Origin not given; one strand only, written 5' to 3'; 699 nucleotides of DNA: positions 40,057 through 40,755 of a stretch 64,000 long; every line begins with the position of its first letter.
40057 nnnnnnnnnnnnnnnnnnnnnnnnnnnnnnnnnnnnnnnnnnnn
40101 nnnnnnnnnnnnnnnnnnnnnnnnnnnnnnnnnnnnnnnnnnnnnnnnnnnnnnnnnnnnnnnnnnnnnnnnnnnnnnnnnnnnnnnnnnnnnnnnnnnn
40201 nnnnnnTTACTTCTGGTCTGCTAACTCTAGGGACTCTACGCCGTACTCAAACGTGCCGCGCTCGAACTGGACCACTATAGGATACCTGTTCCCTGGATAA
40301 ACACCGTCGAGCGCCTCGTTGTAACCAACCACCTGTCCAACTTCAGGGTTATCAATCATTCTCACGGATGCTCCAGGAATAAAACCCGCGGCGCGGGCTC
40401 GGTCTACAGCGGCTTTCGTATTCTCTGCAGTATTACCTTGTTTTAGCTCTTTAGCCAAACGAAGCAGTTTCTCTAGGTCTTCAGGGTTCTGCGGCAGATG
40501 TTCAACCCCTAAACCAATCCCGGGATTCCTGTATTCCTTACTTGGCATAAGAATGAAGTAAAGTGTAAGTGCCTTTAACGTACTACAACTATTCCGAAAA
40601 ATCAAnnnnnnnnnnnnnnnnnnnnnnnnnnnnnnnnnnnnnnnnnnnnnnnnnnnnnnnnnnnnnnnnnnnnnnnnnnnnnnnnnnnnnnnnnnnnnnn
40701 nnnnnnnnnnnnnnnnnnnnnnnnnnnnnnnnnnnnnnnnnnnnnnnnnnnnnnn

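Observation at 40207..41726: AT-rich, translationally coupled three-gene module (RyR-domain protein / highly basic 225-aa protein / 132-aa protein) wedged between pyrG and rpmA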

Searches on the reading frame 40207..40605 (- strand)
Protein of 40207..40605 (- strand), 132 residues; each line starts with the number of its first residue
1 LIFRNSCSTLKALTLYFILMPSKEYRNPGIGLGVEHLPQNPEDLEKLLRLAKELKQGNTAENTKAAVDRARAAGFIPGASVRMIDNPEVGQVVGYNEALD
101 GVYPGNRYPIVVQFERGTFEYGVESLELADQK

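Call 4: search_protein_families(library=pfam, proteins=[window:40207-40605:-], max_evalue=1)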
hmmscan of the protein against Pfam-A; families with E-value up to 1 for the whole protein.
window:40207-40605:- (132 aa): 2 families
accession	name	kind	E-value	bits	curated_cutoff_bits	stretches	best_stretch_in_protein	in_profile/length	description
PF04458.17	DUF505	-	0.12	11.1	28.7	1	36-110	480-548/622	Protein of unknown function (DUF505)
PF04055.27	Radical_SAM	-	0.24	12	29.5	1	23-80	98-145/166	Radical SAM superfamily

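Call 13: find_homologous_proteins(query=window:40207-40605:-)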
Query window:40207-40605:- (132 aa): 1 proteins with E <= 0.001 among 26 candidates.
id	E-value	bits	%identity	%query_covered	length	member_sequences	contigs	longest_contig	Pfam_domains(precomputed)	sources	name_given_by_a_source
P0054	8.0e-68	244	100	86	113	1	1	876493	-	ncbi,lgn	-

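Call 36: search_protein_representatives(protein=window:40207-40545:-)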
Query: 112 residues. Proteins with E-value up to 0.001 (for the whole library): 58; up to 1e-10: 20; up to 1e-30: 1. The best 58 are listed.
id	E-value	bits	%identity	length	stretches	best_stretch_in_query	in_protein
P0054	6.4e-68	242.1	100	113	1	1-112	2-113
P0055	2.2e-22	95.5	45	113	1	12-109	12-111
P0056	3.2e-20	88.5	50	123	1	2-112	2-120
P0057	5.4e-19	84.6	45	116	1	12-110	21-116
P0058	9.8e-18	80.5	48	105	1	15-109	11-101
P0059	4.4e-15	72.0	53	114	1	41-108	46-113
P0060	5.9e-15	71.6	46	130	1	26-108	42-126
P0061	1.2e-14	70.6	41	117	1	23-109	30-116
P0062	2.4e-14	69.6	42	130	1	29-109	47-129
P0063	6.1e-14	68.3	51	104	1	45-109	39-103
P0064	6.5e-14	68.2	48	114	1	29-109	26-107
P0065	1.2e-13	67.4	48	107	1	25-108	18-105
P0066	7.0e-13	64.9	45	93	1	41-108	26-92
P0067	2.3e-12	63.2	39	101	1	17-108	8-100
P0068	7.2e-12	61.7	51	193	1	40-110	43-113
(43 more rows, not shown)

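Call 39: search_protein_families(library=pfam, alignment_id=A4, max_evalue=1)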
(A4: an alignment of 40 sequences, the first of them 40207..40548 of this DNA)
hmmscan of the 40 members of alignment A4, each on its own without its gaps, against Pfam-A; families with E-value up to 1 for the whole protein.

A. member 1, window:40207-40548:- (113 aa): 3 families
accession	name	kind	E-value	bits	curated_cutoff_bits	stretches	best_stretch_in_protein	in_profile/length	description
PF04458.17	DUF505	-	0.083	11.7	28.7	1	17-91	480-548/622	Protein of unknown function (DUF505)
PF04023.20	FeoA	-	0.19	12.3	23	1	43-71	20-48/74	FeoA domain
PF04055.27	Radical_SAM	-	0.2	12.3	29.5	1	4-62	98-146/166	Radical SAM superfamily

B. families by the number of members that match (of 40 scanned): 26 families (the first 25 are shown)
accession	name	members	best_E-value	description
PF02427.23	PSI_PsaE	2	0.035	Photosystem I reaction centre subunit IV / PsaE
PF04055.27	Radical_SAM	2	0.17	Radical SAM superfamily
PF19416.4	Astro_VPg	1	0.0095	Astrovirus VPg protein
PF09954.14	DUF2188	1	0.018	Uncharacterized protein conserved in bacteria (DUF2188)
PF13699.11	eCIS_core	1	0.029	eCIS core domain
PF08548.17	Peptidase_M10_C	1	0.042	Peptidase M10 serralysin C terminal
PF07862.16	Nif11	1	0.052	Nif11 domain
PF16128.11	DUF4840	1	0.054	Domain of unknown function (DUF4840)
PF13513.12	HEAT_EZ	1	0.056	HEAT-like repeat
PF17020.10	DUF5097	1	0.065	Domain of unknown function (DUF5097)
PF18052.6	Rx_N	1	0.067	Rx N-terminal domain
PF12389.13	Peptidase_M73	1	0.074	Camelysin metallo-endopeptidase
PF21256.2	TetR_C_5-like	1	0.081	Tetracyclin repressor-like, C-terminal domain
PF04458.17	DUF505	1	0.083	Protein of unknown function (DUF505)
PF06864.17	PAP_PilO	1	0.093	Pilin accessory protein (PilO)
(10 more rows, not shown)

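Call 40: search_protein_families(library=phrogs, alignment_id=A4, max_evalue=0.01)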
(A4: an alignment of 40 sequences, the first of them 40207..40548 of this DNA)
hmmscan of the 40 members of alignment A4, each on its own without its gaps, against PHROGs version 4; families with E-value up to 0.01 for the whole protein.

A. member 1, window:40207-40548:- (113 aa): 0 families

B. families by the number of members that match (of 40 scanned): 4 families
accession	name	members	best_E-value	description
phrog_32735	-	1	0.0067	-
phrog_29526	-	1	0.0079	-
phrog_4785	-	1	0.0086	-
phrog_32142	-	1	0.0091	-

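Call 46: predict_structure(alignment_id=A4)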
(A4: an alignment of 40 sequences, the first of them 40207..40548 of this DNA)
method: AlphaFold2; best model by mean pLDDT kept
length: 113 residues; sequences in the alignment: 40
mean_pLDDT: 89.1   pTM: 0.70
mean pLDDT of the five models: 89.1, 88.5, 87.1, 86.8, 85.8
residues with pLDDT >= 90: 82; 70-90: 15; 50-70: 16; < 50: 0
segments of 3 or more residues with pLDDT < 50: none
pLDDT, mean of each block of 10 residues (from residue 1): 59 66 92 87 97 98 97 98 96 98 98 72
secondary structure, 60 per line:
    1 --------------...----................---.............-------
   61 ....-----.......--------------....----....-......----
elements in order: H22-37 H41-53 E61-64 E70-76 E91-94 E99-102 E107-109

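Call 54: fold_search(model_id=the predicted structure, library=pdb)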
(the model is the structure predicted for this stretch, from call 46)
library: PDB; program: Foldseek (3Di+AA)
matches with E <= 10: 823; with E <= 0.001: 0
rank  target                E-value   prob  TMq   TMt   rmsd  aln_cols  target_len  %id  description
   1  6tcl_E1               6.0e-03  1.00  0.33  0.60   3.6        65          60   25  Photosystem I tetramer (released 2020-02-19)
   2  7dr0_E                6.8e-03  1.00  0.36  0.63   3.0        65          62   18  Structure of Wild-type PSI monomer1 from Cyanophora paradoxa (released 2022-02-16)
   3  9e0j_E                8.9e-03  1.00  0.34  0.59   3.4        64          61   25  Structure and evolution of Photosystem I in the early-branching cyanobacterium Anthocerotibacter panamensis (released 2025-05-07)
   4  8wm6_E                1.2e-02  1.00  0.36  0.64   2.8        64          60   22  The structure of PSI-CAC(L-14)of R.salina at 2.7 angstroms resolution (released 2024-05-29)
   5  6l4u_E                1.2e-02  1.00  0.36  0.64   2.8        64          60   22  Structure of the PSI-FCPI supercomplex from diatom (released 2020-05-20)
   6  6igz_E                1.2e-02  1.00  0.33  0.59   3.8        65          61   25  Structure of PSI-LHCI (released 2019-02-13)
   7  9kc5_E                1.6e-02  1.00  0.35  0.59   4.5        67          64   19  PSI-LHCI of the red alga Galdieria sulphuraria NIES-3638 (released 2025-04-23)
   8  5oy0_5                2.4e-02  1.00  0.37  0.58   2.9        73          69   22  Structure of synechocystis photosystem I trimer at 2.5A resolution (released 2018-02-21)
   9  9bgq_A                2.7e-02  0.96  0.41  0.36  10.5       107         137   14  Cryo-EM structure of Trypanosoma cruzi MscS (released 2025-05-07)
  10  9eys_E                3.1e-02  0.99  0.35  0.58   3.7        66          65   20  Structure of Far-Red Photosystem I from C. thermalis PCC 7203 (released 2025-04-23)
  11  2jng_MODEL_1_A        4.6e-02  0.99  0.40  0.56   4.1        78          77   22  Solution structure of the CUL7-CPH domain from Homo Sapiens; Northeast Structural Genomics Consortium target H (released 2007-02-27)
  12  9bgu_A                4.6e-02  0.91  0.40  0.35  10.6       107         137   14  Cryo-EM structure of Trypanosoma cruzi MscS G63V in lipid nanodiscs (released 2025-05-07)
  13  8r55_z                4.9e-02  1.00  0.35  0.29   3.2        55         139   18  Bacillus subtilis MutS2-collided disome complex (collided 70S) (released 2024-01-17)
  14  8s7v_L                4.9e-02  0.97  0.32  0.67   2.9        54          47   24  Methyl-coenzyme M reductase activation complex binding to the A2 component (released 2025-02-26)
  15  9bgt_A                5.3e-02  0.90  0.41  0.35  10.5       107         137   14  Cryo-EM structure of Trypanosoma cruzi MscS C66L in nanodiscs (released 2025-05-07)
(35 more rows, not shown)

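Call 71: search_protein_families(library=padloc, proteins=[window:40207-40548:-], max_evalue=0.1)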
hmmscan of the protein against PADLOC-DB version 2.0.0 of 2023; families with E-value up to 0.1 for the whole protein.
window:40207-40548:- (113 aa): 0 families

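Call 72: search_protein_families(library=phrogs, proteins=[window:40207-40548:-], max_evalue=0.01)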
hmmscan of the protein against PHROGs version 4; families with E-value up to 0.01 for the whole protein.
window:40207-40548:- (113 aa): 0 families

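Call 78: find_encoding_contigs(protein=P0056, flank=5000, max_places=3)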
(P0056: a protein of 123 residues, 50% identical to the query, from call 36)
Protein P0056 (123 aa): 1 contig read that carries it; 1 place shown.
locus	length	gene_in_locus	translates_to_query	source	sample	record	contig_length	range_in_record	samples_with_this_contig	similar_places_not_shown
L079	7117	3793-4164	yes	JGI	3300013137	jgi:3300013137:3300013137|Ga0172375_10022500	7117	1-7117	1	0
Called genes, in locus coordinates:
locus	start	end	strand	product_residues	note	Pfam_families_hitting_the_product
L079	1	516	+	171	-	?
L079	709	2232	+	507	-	PF13567:DUF4131, PF03772:Competence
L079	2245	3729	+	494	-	PF26449:DUF8128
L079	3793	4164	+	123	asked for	-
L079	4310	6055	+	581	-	PF01935:DUF87 (faint), PF10412:TrwB_AAD_bind, PF12696:TraG-D_C (weak), PF23477:zf_Tbcl_2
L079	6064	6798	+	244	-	PF02811:PHP (weak), PF13263:PHP_C (weak)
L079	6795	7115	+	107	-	?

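Call 79: find_encoding_contigs(protein=P0055, flank=5000, max_places=3)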
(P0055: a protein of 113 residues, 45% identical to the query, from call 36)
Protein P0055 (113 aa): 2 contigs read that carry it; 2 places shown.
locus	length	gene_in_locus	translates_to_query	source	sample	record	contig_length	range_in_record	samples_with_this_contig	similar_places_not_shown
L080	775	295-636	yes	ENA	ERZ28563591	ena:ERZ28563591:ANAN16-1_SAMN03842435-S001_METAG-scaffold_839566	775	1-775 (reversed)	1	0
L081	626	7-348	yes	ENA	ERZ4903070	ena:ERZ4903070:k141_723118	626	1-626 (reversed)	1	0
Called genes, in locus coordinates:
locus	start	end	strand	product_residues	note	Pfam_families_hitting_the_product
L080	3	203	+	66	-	?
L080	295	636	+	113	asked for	-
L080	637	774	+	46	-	?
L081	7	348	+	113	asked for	-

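Call 82: find_encoding_contigs(protein=P0057, flank=5000, max_places=2)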
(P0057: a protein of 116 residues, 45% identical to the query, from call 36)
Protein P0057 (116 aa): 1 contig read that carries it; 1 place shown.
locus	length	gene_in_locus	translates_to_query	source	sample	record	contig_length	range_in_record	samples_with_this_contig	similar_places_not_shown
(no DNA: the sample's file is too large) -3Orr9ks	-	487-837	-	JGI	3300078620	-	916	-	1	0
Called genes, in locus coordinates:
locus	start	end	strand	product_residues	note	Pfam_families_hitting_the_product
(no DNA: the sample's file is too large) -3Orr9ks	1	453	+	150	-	?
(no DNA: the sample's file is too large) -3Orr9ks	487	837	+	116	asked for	-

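Call 86: list_cluster_members(proteins=[P0055, P0056, P0058, P0059, P0060, P0061, P0062, P0063, P0064, P0068])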
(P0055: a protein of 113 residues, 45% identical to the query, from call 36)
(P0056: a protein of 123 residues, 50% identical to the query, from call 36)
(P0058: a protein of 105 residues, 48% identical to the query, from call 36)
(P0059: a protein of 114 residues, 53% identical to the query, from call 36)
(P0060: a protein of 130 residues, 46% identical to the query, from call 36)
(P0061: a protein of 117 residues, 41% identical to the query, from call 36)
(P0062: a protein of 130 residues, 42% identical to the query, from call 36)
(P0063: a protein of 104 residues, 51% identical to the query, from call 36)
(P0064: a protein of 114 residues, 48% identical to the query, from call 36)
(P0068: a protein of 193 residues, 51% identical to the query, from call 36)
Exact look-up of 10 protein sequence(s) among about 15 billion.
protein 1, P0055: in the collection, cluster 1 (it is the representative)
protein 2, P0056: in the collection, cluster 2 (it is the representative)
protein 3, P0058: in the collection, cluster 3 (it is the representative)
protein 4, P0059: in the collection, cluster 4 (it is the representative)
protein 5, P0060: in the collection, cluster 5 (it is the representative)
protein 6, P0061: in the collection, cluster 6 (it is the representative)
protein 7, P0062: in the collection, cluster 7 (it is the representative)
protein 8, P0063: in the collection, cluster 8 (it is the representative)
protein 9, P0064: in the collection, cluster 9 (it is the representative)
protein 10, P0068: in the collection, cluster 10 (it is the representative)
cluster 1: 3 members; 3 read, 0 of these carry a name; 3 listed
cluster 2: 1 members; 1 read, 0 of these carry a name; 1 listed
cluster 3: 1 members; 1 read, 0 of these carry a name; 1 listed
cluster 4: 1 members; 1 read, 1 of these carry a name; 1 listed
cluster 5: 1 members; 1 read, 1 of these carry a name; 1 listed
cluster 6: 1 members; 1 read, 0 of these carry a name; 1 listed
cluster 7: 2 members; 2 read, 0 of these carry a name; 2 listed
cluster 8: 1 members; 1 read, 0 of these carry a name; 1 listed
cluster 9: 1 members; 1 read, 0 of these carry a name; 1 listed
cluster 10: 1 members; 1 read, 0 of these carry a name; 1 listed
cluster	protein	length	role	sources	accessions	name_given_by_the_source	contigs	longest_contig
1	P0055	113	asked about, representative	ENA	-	-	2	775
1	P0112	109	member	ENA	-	-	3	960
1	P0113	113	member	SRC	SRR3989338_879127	-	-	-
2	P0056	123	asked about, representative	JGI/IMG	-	-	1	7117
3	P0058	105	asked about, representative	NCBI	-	-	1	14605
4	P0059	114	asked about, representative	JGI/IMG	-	hypothetical protein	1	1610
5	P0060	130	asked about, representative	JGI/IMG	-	hypothetical protein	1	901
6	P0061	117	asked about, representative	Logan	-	-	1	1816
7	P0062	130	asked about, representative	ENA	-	-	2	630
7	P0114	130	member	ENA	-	-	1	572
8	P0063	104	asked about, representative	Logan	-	-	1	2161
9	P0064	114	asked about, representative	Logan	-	-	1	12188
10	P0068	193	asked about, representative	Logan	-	-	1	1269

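Call 87: find_encoding_contigs(protein=P0058, flank=6000, max_places=2)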
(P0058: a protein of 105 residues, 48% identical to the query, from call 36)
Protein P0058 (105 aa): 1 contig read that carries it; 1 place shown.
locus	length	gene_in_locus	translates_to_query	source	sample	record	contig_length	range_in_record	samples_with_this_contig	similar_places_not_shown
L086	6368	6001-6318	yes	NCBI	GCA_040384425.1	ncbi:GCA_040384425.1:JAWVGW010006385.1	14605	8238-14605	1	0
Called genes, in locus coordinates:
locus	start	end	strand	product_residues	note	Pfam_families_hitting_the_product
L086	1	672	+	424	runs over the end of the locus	PF02403:Seryl_tRNA_N, PF00587:tRNA-synt_2b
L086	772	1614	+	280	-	PF08478:POTRA_1 (faint)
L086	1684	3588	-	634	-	PF17764:PriA_3primeBD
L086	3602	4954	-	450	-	PF00275:EPSP_synthase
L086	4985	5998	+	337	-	PF00022:Actin, PF06723:MreB_Mbl, PF00012:HSP70, PF14450:FtsA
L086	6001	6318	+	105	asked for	-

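Call 88: find_encoding_contigs(protein=P0064, flank=6000, max_places=2)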
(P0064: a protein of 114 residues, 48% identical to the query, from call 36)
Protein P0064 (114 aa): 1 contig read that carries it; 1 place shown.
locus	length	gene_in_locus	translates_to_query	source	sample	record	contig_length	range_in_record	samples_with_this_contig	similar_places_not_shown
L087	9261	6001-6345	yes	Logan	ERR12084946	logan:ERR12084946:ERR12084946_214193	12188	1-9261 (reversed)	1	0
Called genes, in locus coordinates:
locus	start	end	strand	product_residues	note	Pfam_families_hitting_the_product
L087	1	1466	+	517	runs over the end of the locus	-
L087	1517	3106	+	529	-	-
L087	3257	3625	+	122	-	-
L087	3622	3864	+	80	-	-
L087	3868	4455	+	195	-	-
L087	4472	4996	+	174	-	-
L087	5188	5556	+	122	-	-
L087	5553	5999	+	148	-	-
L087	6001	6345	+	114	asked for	-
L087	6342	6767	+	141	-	-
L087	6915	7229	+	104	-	-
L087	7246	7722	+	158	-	-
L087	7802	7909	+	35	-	-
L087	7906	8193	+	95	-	-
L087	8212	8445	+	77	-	-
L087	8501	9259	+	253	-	?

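Call 89: search_protein_families(library=phrogs, proteins=[L087:1517-3106:+, L087:3-1466:+, L087:3868-4455:+, L087:4472-4996:+, L087:5553-5999:+, L087:6342-6767:+, L087:7246-7722:+, L087:8501-9259:+, L087:3257-3625:+, L087:5188-5556:+], max_evalue=0.001)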
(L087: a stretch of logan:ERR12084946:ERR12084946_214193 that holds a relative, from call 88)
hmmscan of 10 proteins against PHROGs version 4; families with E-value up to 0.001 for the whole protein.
L087:1517-3106:+ (529 aa): 0 families

L087:3-1466:+ (487 aa): 1 family
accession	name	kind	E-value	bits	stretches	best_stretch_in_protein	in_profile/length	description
phrog_2943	-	DNA, RNA and nucleotide metabolism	1.9e-38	133.3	1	9-477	38-527/535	polymerase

L087:3868-4455:+ (195 aa): 0 families

L087:4472-4996:+ (174 aa): 0 families

L087:5553-5999:+ (148 aa): 0 families

L087:6342-6767:+ (141 aa): 0 families

L087:7246-7722:+ (158 aa): 0 families

L087:8501-9259:+ (253 aa): 0 families

L087:3257-3625:+ (122 aa): 0 families

L087:5188-5556:+ (122 aa): 0 families
